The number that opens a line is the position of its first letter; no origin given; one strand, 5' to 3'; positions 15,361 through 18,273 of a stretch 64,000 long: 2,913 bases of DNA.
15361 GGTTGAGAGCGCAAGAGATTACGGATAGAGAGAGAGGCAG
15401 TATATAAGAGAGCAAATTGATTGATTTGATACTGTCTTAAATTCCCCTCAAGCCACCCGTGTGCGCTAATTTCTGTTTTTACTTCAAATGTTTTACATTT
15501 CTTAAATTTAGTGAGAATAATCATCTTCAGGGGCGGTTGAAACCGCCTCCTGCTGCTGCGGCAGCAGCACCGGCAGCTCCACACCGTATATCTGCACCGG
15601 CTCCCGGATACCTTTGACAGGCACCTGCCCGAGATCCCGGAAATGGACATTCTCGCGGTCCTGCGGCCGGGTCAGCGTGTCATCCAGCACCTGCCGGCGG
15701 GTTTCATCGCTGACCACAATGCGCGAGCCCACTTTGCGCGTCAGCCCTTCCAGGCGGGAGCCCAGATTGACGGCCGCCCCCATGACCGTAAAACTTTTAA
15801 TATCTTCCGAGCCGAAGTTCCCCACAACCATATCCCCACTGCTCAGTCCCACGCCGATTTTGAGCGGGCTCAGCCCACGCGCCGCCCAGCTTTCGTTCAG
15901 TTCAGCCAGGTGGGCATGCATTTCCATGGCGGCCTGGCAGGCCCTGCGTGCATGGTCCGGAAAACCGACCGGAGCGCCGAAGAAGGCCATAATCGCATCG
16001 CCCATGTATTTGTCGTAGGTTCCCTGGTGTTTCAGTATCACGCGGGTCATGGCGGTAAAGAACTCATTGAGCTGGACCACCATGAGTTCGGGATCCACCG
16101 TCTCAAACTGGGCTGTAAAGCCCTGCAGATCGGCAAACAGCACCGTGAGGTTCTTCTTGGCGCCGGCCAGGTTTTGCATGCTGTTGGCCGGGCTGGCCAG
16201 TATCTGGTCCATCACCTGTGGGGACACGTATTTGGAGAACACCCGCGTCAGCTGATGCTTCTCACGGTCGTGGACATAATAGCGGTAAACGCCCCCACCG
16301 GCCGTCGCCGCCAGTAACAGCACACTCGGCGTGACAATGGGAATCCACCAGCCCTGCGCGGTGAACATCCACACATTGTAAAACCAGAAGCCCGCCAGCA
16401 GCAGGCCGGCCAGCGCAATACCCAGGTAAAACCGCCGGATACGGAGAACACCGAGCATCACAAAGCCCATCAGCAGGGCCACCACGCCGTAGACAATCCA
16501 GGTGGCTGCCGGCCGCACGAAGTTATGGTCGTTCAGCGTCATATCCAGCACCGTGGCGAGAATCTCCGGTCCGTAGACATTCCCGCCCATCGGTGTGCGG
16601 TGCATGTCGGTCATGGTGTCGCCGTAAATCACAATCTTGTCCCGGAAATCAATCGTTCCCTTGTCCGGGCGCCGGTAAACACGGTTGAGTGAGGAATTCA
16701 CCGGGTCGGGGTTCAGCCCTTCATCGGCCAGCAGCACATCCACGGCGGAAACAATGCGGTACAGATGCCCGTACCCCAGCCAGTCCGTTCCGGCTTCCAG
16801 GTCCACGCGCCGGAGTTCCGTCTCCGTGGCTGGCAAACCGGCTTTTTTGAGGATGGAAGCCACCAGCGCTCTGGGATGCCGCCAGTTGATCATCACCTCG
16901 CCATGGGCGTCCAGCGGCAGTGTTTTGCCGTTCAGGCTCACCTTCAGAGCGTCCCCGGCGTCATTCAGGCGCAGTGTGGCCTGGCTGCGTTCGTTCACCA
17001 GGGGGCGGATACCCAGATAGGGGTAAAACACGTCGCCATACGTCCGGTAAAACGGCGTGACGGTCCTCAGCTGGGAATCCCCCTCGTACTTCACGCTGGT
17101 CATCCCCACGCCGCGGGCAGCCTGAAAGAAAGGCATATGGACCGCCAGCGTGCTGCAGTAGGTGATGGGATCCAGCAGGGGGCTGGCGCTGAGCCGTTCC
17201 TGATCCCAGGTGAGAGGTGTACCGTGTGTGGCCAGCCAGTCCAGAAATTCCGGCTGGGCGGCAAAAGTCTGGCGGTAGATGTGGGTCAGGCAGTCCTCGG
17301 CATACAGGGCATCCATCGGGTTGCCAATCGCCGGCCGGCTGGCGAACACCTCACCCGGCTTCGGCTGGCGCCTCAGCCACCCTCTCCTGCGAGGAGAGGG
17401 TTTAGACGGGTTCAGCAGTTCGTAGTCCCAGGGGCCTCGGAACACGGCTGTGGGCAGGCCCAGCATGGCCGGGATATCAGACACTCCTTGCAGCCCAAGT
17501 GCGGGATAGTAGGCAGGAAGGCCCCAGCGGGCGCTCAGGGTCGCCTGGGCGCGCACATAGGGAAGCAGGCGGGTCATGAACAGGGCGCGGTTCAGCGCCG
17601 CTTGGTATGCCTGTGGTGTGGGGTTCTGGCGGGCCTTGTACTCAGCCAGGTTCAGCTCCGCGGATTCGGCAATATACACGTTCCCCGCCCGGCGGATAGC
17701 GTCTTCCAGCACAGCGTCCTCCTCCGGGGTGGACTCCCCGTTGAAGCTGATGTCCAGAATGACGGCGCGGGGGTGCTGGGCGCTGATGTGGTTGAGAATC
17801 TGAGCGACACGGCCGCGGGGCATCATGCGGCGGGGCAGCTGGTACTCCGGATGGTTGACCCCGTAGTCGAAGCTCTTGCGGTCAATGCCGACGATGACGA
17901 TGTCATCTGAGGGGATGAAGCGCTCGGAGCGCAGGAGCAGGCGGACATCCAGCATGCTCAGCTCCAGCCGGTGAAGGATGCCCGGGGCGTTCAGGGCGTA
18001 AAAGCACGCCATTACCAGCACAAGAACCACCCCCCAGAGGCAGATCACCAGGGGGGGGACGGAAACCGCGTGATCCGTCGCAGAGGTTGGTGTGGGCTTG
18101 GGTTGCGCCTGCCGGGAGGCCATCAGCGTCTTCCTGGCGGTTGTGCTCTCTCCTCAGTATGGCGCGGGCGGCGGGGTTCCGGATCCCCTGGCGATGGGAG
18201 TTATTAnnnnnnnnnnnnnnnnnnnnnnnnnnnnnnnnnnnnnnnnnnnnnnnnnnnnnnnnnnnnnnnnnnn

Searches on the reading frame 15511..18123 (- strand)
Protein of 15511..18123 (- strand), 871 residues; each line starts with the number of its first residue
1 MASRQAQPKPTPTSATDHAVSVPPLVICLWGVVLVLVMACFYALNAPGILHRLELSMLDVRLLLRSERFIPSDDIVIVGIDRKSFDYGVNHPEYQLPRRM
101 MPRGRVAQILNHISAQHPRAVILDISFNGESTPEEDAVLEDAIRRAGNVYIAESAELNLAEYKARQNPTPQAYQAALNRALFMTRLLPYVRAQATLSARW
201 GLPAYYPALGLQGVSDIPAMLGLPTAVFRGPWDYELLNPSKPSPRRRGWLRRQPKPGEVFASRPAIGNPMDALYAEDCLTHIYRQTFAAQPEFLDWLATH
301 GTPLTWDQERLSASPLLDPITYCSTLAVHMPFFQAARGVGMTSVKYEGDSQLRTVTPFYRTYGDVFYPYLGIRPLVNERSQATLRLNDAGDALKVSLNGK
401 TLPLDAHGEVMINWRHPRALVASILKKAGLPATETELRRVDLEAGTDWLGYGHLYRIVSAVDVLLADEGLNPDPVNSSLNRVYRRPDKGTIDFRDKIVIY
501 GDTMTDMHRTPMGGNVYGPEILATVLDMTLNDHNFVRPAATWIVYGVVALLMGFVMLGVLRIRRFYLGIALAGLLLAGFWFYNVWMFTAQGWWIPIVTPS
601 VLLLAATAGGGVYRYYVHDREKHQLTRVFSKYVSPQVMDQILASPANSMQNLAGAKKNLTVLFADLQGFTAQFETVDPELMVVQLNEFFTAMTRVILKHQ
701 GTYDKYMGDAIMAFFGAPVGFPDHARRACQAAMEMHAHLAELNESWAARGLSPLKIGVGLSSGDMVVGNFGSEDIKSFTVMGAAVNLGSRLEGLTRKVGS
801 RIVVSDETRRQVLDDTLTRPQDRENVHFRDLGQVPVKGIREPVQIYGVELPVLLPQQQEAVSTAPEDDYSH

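Call 7: search_protein_families(library=pfam, proteins=[window:15511-18123:-], max_evalue=1)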
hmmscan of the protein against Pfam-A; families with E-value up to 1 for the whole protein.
window:15511-18123:- (871 aa): 2 families
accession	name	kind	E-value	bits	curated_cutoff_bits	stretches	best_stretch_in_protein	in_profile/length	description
PF05226.16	CHASE2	-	2.9e-32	112.7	26.3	1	39-558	4-255/257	CHASE2 domain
PF00211.25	Guanylate_cyc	-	8.3e-22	78.1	21.9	1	656-846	6-179/183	Adenylate and Guanylate cyclase catalytic domain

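Call 48: find_related_loci(query=window:15511-18123:-, collection=genome_contigs, flank=10000)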
Query window:15511-18123:- (871 aa) in genome_contigs; peptide patterns used: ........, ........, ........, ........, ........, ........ (x = any residue, [..] = any of these).
11 stretches matched a pattern, but none encodes a relative of the query by tblastn (E <= 1e-3).
